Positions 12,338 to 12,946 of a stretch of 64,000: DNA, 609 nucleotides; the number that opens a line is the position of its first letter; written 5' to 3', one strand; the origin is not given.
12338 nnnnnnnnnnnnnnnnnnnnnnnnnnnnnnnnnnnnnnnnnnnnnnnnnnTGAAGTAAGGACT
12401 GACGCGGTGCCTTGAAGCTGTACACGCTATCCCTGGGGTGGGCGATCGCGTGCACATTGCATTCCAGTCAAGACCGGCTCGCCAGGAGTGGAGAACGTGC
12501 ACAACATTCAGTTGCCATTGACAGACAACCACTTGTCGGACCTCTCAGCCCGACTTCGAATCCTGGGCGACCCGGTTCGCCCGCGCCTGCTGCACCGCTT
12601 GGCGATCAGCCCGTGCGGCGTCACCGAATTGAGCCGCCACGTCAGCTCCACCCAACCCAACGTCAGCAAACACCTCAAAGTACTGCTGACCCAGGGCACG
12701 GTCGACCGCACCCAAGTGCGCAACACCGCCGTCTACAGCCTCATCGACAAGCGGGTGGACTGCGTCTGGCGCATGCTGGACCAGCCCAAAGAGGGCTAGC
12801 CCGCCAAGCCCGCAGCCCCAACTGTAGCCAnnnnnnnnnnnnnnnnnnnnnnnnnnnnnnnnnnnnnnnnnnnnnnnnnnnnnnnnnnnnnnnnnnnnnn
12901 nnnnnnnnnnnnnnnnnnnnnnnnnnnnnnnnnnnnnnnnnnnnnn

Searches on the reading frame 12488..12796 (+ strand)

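Call 66: search_protein_families(library=pfam, proteins=[window:12488-12796:+], max_evalue=0.00001)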
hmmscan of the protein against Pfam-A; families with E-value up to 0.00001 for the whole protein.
window:12488-12796:+ (103 aa): 2 families
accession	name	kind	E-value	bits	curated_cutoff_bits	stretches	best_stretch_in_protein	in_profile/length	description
PF01022.26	HTH_5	-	2.6e-09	37.2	22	1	28-72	1-45/47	Bacterial regulatory protein, arsR family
PF12840.13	HTH_20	-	4.8e-06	26.9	27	1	26-67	1-43/51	Helix-turn-helix domain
